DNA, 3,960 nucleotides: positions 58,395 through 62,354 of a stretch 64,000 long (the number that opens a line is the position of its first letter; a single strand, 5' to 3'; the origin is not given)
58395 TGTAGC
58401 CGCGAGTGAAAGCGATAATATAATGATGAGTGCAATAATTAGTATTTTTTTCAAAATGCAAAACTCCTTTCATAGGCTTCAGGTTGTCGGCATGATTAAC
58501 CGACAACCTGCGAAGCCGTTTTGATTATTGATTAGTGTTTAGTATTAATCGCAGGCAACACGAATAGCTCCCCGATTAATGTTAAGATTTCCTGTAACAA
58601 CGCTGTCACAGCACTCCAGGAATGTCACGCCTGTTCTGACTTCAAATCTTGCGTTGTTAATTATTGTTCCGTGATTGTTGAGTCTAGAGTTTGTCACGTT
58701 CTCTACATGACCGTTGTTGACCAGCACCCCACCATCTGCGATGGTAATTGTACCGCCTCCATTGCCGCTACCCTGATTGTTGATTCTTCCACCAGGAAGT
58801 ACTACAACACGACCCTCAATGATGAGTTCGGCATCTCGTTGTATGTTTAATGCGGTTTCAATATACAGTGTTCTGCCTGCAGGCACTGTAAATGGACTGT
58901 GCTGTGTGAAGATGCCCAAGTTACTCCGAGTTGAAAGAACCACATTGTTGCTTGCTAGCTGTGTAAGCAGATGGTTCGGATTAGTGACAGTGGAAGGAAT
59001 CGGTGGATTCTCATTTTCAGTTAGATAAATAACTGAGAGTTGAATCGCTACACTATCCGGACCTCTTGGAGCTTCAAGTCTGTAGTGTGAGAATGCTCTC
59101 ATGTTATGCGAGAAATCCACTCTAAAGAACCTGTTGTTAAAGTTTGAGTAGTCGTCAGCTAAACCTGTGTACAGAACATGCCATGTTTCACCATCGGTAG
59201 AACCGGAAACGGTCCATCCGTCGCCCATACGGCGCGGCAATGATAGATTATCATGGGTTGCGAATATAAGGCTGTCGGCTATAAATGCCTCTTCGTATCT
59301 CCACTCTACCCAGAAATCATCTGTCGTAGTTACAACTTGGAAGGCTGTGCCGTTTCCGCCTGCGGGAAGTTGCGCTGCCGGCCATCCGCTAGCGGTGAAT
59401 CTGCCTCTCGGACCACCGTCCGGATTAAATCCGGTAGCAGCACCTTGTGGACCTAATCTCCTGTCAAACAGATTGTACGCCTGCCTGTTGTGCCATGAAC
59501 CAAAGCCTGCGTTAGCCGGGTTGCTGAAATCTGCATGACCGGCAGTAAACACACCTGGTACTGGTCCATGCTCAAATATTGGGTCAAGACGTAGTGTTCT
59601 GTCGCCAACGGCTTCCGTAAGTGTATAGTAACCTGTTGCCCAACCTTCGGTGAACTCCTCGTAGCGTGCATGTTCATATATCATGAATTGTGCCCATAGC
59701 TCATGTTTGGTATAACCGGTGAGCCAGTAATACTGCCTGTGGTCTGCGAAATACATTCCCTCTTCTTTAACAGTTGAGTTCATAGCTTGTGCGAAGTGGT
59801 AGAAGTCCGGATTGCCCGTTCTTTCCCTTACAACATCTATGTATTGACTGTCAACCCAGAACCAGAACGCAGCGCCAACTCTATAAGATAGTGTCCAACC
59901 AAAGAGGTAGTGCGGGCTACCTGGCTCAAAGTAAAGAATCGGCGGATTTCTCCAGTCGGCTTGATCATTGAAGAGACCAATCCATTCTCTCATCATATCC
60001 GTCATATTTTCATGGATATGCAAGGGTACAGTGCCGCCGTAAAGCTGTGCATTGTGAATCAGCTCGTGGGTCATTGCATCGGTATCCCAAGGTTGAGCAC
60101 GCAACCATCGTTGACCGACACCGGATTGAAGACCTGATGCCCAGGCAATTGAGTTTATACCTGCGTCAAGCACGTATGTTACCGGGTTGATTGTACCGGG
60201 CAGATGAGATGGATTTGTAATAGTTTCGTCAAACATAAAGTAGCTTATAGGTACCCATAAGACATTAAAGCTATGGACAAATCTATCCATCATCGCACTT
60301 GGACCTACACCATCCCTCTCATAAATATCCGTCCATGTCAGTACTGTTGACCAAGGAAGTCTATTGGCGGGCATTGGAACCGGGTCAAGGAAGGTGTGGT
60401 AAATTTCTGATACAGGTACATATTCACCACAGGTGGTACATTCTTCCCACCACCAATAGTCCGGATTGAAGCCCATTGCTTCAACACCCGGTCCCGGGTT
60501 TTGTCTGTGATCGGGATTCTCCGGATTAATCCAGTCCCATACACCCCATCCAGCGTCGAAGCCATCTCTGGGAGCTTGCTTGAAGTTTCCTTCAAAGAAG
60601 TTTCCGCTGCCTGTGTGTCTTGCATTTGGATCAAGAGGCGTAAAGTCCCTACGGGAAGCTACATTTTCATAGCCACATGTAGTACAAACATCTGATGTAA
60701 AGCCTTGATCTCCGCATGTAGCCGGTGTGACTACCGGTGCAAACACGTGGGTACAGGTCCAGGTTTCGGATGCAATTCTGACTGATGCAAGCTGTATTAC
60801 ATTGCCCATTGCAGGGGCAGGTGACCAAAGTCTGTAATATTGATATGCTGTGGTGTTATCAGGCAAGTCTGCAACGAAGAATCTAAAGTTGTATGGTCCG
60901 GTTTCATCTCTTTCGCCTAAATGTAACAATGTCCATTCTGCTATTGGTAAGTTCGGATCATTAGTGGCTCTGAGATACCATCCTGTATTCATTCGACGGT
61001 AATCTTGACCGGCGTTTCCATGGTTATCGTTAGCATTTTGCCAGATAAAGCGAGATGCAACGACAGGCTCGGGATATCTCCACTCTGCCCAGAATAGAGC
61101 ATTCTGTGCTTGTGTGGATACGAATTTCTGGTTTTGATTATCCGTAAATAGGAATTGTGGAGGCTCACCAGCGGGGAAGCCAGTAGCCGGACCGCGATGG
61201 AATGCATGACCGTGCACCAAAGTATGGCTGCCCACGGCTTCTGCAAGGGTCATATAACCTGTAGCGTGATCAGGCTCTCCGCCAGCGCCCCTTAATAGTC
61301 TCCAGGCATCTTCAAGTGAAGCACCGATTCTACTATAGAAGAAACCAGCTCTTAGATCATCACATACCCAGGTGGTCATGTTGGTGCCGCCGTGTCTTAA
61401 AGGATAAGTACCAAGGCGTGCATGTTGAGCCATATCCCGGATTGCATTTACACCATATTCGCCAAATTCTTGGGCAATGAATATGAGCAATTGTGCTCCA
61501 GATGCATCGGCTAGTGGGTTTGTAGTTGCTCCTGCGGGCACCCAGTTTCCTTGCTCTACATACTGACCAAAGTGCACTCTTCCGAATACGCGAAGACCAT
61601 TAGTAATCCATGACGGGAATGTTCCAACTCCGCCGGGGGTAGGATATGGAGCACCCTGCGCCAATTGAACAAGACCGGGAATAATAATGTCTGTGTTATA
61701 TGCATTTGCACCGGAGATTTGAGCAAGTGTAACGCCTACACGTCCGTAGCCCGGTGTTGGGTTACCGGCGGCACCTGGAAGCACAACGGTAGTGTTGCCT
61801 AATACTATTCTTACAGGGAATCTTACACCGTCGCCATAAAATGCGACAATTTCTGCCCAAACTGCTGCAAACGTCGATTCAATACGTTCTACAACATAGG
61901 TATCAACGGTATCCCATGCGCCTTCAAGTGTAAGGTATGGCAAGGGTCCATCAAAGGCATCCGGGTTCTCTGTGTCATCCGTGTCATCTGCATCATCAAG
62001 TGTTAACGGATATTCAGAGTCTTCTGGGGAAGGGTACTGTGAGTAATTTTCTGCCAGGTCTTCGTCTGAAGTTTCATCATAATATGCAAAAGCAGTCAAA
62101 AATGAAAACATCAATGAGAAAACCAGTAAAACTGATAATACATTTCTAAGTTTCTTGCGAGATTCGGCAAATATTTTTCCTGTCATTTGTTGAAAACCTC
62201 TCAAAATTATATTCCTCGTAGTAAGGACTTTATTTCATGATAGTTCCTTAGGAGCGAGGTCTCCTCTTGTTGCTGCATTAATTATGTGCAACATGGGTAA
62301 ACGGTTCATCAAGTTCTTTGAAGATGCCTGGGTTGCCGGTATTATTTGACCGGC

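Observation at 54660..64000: Tandem array of three giant secreted paralogs: BSP-like HExxH peptidase + discoidin-like domains + a shared module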

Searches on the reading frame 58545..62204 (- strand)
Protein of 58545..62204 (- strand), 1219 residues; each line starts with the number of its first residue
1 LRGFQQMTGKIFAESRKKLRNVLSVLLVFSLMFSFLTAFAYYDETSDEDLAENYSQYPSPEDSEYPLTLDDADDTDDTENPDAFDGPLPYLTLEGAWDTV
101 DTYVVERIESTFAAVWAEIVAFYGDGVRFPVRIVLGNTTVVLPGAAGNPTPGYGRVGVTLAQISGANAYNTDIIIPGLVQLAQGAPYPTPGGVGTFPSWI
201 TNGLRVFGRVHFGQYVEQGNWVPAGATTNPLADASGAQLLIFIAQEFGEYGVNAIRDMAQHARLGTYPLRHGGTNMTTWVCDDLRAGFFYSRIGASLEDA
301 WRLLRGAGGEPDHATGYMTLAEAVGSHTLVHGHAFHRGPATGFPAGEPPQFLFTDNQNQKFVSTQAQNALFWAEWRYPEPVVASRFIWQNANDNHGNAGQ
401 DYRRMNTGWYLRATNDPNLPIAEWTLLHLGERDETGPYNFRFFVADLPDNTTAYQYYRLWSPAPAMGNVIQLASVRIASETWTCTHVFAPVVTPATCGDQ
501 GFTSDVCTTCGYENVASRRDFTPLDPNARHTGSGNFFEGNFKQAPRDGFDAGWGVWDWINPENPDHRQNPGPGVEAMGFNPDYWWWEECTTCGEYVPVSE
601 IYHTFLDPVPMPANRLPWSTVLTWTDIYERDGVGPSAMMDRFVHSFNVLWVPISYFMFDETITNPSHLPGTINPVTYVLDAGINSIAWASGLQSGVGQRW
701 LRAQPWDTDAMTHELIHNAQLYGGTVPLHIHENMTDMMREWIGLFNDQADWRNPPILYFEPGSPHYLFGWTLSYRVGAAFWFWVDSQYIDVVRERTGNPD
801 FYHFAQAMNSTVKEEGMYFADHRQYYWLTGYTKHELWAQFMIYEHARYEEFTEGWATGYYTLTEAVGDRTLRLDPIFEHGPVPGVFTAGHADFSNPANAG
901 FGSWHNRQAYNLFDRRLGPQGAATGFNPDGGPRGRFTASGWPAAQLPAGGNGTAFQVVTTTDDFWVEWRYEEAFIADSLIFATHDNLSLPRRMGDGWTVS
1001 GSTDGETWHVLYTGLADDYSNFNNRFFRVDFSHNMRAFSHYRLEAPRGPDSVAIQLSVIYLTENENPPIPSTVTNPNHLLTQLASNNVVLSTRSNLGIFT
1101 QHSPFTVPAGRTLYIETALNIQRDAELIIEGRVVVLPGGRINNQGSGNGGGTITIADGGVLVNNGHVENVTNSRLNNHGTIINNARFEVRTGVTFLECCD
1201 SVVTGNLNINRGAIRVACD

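Call 4: search_protein_families(library=pfam, proteins=[window:58545-62204:-], max_evalue=0.1)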
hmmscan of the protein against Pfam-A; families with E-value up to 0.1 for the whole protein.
window:58545-62204:- (1219 aa): 0 families

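Call 6: search_protein_families(library=ncbifam, proteins=[window:58545-62204:-], max_evalue=1)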
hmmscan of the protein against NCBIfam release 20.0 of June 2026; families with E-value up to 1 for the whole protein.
window:58545-62204:- (1219 aa): 0 families

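Call 7: search_solved_structures(query=window:58545-62204:-, max_evalue=10, show_alignments=2)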
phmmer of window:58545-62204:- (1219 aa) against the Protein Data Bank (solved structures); distinct sequences matched with E-value up to 10: 0.

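Call 9: find_homologous_proteins(query=window:58545-62204:-, max_evalue=0.001)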
Query window:58545-62204:- (1219 aa): 5 proteins with E <= 0.001 among 8000 candidates.
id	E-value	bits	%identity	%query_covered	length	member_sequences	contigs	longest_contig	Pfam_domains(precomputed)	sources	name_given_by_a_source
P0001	0.0e+0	2416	79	99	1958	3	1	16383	-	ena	-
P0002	0.0e+0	2293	79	100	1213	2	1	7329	-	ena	-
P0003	0.0e+0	1656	71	83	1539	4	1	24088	PF18998.7,PF07833.17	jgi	-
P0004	0.0e+0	1441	61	86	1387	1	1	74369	-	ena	-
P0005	0.0e+0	1418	64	80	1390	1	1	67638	-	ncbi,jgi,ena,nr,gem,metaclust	ncbi:MAG: hypothetical protein FWC32_13145 [Firmicutes bacterium]|nr:hypothetical protein [Bacillota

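Call 17: find_encoding_contigs(protein=P0005, flank=10000, max_places=3)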
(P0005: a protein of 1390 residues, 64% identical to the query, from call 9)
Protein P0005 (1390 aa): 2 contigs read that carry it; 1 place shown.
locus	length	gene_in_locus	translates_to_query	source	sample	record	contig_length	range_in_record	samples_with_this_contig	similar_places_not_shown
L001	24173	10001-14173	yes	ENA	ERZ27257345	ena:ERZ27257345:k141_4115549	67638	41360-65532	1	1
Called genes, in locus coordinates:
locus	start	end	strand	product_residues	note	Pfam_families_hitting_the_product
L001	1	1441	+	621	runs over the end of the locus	PF02687:FtsX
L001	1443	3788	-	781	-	PF01136:Peptidase_U32, PF12392:DUF3656, PF01136:Peptidase_U32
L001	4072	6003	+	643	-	PF00496:SBP_bac_5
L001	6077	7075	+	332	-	PF00528:BPD_transp_1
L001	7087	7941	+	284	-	PF00528:BPD_transp_1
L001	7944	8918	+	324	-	PF00005:ABC_tran, PF13304:AAA_21 (faint), PF08352:oligo_HPY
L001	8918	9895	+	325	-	PF00005:ABC_tran, PF13401:AAA_22 (weak), PF08352:oligo_HPY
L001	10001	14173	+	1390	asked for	-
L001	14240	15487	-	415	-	PF04542:Sigma70_r2, PF04545:Sigma70_r4, PF08281:Sigma70_r4_2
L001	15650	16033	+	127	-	PF00392:GntR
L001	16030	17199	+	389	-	PF07853:DUF1648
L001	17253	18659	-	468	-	PF00672:HAMP, PF00512:HisKA, PF02518:HATPase_c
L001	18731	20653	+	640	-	PF04932:Wzy_C (weak)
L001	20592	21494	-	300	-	PF04286:DUF445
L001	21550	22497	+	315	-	PF00398:RrnaAD, PF01728:FtsJ (weak), PF13649:Methyltransf_25 (weak)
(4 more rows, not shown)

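Call 18: find_encoding_contigs(protein=P0004, flank=10000, max_places=3)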
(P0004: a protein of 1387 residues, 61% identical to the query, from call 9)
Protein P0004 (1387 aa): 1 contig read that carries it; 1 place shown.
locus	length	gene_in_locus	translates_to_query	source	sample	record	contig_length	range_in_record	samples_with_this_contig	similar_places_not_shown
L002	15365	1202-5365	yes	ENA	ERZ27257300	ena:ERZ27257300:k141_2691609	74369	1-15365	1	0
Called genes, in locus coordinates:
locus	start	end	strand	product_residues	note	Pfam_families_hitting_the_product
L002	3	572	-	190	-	?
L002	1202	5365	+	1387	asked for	-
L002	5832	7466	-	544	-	PF04542:Sigma70_r2, PF08281:Sigma70_r4_2 (weak), PF04545:Sigma70_r4 (weak)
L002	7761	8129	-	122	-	PF11007:CotJA, PF12652:CotJB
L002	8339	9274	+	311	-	PF00005:ABC_tran, PF13304:AAA_21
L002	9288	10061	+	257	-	PF12698:ABC2_membrane_3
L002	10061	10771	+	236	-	PF01061:ABC2_membrane, PF12698:ABC2_membrane_3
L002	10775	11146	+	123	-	-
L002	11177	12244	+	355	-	PF07730:HisKA_3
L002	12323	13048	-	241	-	PF02525:Flavodoxin_2, PF03358:FMN_red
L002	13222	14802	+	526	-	PF00376:MerR, PF13411:MerR_1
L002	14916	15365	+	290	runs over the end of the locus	-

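Call 27: find_encoding_contigs(protein=window:58545-62186:-, flank=10000, max_places=4)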
Protein window:58545-62186:- (1213 aa): 1 contig read that carries it; 1 place shown.
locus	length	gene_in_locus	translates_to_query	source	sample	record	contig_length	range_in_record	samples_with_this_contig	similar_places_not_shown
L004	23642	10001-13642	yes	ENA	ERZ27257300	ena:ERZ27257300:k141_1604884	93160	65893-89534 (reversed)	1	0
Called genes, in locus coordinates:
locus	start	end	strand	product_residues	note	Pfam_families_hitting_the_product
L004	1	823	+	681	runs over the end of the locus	PF00496:SBP_bac_5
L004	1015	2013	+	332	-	PF00528:BPD_transp_1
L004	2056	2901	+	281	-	PF00528:BPD_transp_1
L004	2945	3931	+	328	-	PF00005:ABC_tran, PF13304:AAA_21 (faint), PF08352:oligo_HPY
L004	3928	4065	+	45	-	-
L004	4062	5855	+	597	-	PF00005:ABC_tran, PF08352:oligo_HPY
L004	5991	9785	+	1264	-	-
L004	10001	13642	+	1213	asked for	-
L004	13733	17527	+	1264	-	-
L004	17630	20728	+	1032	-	PF01074:Glyco_hydro_38N, PF09261:Alpha-mann_mid, PF07748:Glyco_hydro_38C, PF17677:Glyco_hydro38C2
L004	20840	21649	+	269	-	PF13489:Methyltransf_23, PF05175:MTS (weak), PF13847:Methyltransf_31, PF08241:Methyltransf_11, PF08242:Methyltransf_12, PF13649:Methyltransf_25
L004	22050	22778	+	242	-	PF02146:SIR2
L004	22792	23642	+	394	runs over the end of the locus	PF00248:Aldo_ket_red, PF13187:Fer4_9 (weak)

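Call 52: find_encoding_contigs(protein=P0001, flank=10000, max_places=3)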
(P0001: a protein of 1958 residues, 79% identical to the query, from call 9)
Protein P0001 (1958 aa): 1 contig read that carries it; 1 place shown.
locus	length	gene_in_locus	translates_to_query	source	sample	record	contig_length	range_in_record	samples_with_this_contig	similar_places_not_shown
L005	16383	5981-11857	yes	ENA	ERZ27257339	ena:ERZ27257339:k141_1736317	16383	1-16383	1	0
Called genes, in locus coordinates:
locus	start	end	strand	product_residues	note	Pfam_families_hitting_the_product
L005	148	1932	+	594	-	PF00005:ABC_tran, PF08352:oligo_HPY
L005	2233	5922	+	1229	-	-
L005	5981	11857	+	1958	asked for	-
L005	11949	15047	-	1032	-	PF01074:Glyco_hydro_38N, PF09261:Alpha-mann_mid, PF07748:Glyco_hydro_38C, PF17677:Glyco_hydro38C2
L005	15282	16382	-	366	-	?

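Call 53: find_encoding_contigs(protein=P0003, flank=10000, max_places=3)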
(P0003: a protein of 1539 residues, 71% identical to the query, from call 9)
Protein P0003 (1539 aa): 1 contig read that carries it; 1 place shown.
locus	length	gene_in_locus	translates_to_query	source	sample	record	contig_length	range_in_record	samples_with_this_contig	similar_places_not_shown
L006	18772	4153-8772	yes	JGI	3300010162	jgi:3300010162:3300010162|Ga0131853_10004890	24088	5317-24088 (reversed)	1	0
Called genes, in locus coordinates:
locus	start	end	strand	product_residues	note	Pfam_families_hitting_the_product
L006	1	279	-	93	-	?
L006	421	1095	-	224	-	PF00583:Acetyltransf_1 (faint)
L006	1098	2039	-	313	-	PF01636:APH, PF01633:Choline_kinase (weak)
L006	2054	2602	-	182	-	PF00583:Acetyltransf_1, PF13673:Acetyltransf_10 (weak), PF13508:Acetyltransf_7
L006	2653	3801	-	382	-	PF07676:PD40 (faint), PF14583:Pectate_lyase22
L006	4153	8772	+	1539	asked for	PF18998:Flg_new_2 (weak), PF07833:Cu_amine_oxidN1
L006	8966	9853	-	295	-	PF01557:FAA_hydrolase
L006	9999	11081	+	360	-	-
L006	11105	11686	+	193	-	PF04229:GrpB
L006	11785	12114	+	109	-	PF04221:RelB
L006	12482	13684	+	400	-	PF00465:Fe-ADH, PF13685:Fe-ADH_2, PF25137:ADH_Fe_C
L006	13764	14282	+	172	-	PF01257:2Fe-2S_thioredx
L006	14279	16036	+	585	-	PF01512:Complex1_51K, PF10589:NADH_4Fe-4S, PF12797:Fer4_2 (faint), PF00037:Fer4 (weak), PF13237:Fer4_10 (weak), PF14697:Fer4_21 (weak), PF12838:Fer4_7 (weak), PF13187:Fer4_9 (weak)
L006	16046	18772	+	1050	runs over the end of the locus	PF13510:Fer2_4, PF14691:Fer4_20, PF00070:Pyr_redox (faint), PF01262:AlaDh_PNT_C (faint), PF07992:Pyr_redox_2, PF13450:NAD_binding_8 (weak), PF04879:Molybdop_Fe4S4, PF00384:Molybdopterin, +1 more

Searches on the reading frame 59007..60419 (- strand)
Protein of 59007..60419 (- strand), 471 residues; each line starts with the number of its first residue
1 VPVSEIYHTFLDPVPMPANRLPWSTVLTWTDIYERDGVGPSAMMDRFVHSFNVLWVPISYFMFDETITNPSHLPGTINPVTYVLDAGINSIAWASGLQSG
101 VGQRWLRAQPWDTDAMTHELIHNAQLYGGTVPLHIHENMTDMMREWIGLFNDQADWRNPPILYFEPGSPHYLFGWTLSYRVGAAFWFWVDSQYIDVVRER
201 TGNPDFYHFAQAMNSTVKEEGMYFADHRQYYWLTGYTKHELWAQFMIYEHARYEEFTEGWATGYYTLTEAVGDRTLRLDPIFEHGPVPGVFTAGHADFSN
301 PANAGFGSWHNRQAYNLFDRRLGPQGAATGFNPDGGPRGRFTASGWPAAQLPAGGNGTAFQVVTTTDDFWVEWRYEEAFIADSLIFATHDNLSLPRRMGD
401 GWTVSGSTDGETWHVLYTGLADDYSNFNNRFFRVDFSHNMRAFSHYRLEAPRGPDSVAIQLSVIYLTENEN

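Call 43: predict_structure(alignment_id=A3)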
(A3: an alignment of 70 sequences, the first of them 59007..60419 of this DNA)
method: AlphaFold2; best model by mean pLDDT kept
length: 471 residues; sequences in the alignment: 70
mean_pLDDT: 82.3   pTM: 0.75
mean pLDDT of the five models: 82.3, 81.1, 80.5, 79.2, 77.9
residues with pLDDT >= 90: 245; 70-90: 125; 50-70: 45; < 50: 56
segments of 3 or more residues with pLDDT < 50: 16-19, 288-309, 325-337, 351-366
pLDDT, mean of each block of 10 residues (from residue 1): 92 61 80 62 92 97 92 92 90 94 88 96 92 96 96 85 82 90 96 98 96 96 96 98 95 87 89 94 63 41 45 77 44 44 58 41 55 96 89 70 96 96 80 95 96 73 90 52
secondary structure, 60 per line:
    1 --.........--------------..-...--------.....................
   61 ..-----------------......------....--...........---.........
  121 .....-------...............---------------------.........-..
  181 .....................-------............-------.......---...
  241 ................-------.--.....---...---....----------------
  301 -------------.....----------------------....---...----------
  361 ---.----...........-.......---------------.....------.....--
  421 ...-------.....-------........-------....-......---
elements in order: H3-7 E8-11 H40-62 E80-85 E92-95 E98-102 H103-108 H112-125 H133-147 H169-177 H179-201 H209-220 H228-234 H238-256 H267-271 E275-277 E281-284 H314-318 E341-344 E369-379 E381-387 E403-407 E414-418 E431-435 E443-450 E458-461 E463-468

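Call 46: fold_search(model_id=the predicted structure, library=pdb)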
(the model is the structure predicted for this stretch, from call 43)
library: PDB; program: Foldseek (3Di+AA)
matches with E <= 10: 1654; with E <= 0.001: 195
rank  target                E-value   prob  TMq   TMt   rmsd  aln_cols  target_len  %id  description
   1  8ato_B                3.4e-07  1.00  0.22  0.04  19.3       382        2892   10  Structure of the giant inhibitor of apoptosis, BIRC6 bound to the regulator SMAC (released 2023-03-08)
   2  4oyu_B                6.2e-07  1.00  0.24  0.58   4.9       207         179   11  Crystal structure of the N-terminal domains of muskelin (released 2015-02-11)
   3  8e2e_A                1.0e-06  1.00  0.23  0.13  18.7       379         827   11  Cryo-EM structure of helical arch of BIRC6 (from local refinement 1) (released 2023-02-15)
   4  7nsn_A                1.7e-06  1.00  0.20  0.07   2.2       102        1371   18  Multi-domain GH92 alpha-1,2-mannosidase from Neobacillus novalis: mannoimidazole complex (released 2022-09-21)
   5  4pqq                  1.8e-06  1.00  0.25  0.66   4.4       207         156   11  The crystal structure of discoidin domain from muskelin (released 2014-11-12)
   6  8e2i_A                2.8e-06  1.00  0.23  0.04  18.6       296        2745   11  Cryo-EM structure of BIRC6/Smac (released 2023-02-15)
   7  8e2d_A                3.4e-06  1.00  0.23  0.06  18.8       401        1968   10  Cryo-EM structure of BIRC6 (consensus) (released 2023-02-15)
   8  4oyu_A                3.8e-06  1.00  0.25  0.59   5.0       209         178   10  Crystal structure of the N-terminal domains of muskelin (released 2015-02-11)
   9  4lpl                  4.0e-06  1.00  0.22  0.63   6.5       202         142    8  Structure of CBM32-1 from a family 31 glycoside hydrolase from Clostridium perfringens (released 2014-07-16)
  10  4a44                  4.0e-06  1.00  0.19  0.56   6.6       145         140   10  CpGH89CBM32-5, from Clostridium perfringens, in complex with the Tn Antigen (released 2012-04-04)
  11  7d2a_A                4.5e-06  1.00  0.19  0.62   2.8       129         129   11  CBM32 of AlyQ in complex with 4,5-unsaturated mannuronic acid (released 2020-12-30)
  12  5zu6                  6.1e-06  1.00  0.20  0.56   2.8       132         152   14  A CBM32 derived from alginate lyase B (AlyB-OU02) (released 2018-06-20)
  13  4a41                  6.5e-06  1.00  0.18  0.55   2.6       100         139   10  CpGH89CBM32-5, from Clostridium perfringens, in complex with galactose (released 2012-04-04)
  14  2j7m_A                6.5e-06  1.00  0.23  0.68   5.2       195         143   10  Characterization of a Family 32 CBM (released 2006-10-16)
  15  4lks_A                6.5e-06  1.00  0.23  0.61   5.1       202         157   12  Structure of CBM32-3 from a family 31 glycoside hydrolase from Clostridium perfringens in complex with galactose (released 2014-12-24)
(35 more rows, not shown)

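Call 51: fold_search(model_id=the predicted structure, library=viral)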
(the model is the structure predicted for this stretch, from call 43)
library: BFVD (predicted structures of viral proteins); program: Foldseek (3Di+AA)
matches with E <= 10: 1393; with E <= 0.001: 75
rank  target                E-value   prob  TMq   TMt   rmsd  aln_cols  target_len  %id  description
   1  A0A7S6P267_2          1.9e-08  1.00  0.25  0.10   8.3       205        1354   18  (no name in the UniProt tables at hand)
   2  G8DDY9                9.0e-08  1.00  0.24  0.09   6.5       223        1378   16  (no name in the UniProt tables at hand)
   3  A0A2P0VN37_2          1.2e-07  1.00  0.23  0.14   7.9       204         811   17  Concanavalin A-like lectin/glucanase domain-containing protein [Tetraselmis virus 1]
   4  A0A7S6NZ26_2          1.3e-07  1.00  0.25  0.10   9.7       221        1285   16  (no name in the UniProt tables at hand)
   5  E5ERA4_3              2.1e-07  1.00  0.19  0.08  21.4       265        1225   15  (no name in the UniProt tables at hand)
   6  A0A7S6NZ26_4          2.8e-07  1.00  0.23  0.09  10.9       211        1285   15  (no name in the UniProt tables at hand)
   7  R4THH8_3              3.6e-07  1.00  0.24  0.11   6.5       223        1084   15  (no name in the UniProt tables at hand)
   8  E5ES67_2              4.0e-07  1.00  0.21  0.11  15.8       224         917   18  (no name in the UniProt tables at hand)
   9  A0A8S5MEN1            4.3e-07  1.00  0.24  0.20   6.5       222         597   14  F5/8 type C domain [Siphoviridae sp. ctYh54]
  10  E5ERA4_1              4.8e-07  1.00  0.24  0.10  12.0       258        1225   16  (no name in the UniProt tables at hand)
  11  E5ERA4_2              5.5e-07  1.00  0.26  0.11   8.1       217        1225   14  (no name in the UniProt tables at hand)
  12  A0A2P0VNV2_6          8.3e-07  1.00  0.25  0.09   6.1       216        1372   16  Fibronectin type III domain-containing protein [Tetraselmis virus 1]
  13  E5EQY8                9.4e-07  1.00  0.24  0.20   8.2       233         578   16  (no name in the UniProt tables at hand)
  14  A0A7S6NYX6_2          9.4e-07  1.00  0.27  0.13   8.9       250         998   12  (no name in the UniProt tables at hand)
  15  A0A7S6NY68            1.0e-06  1.00  0.20  0.08   8.7       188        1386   11  F5/8 type C domain-containing protein (Fragment) [Bathycoccus sp. RCC716 virus 1]
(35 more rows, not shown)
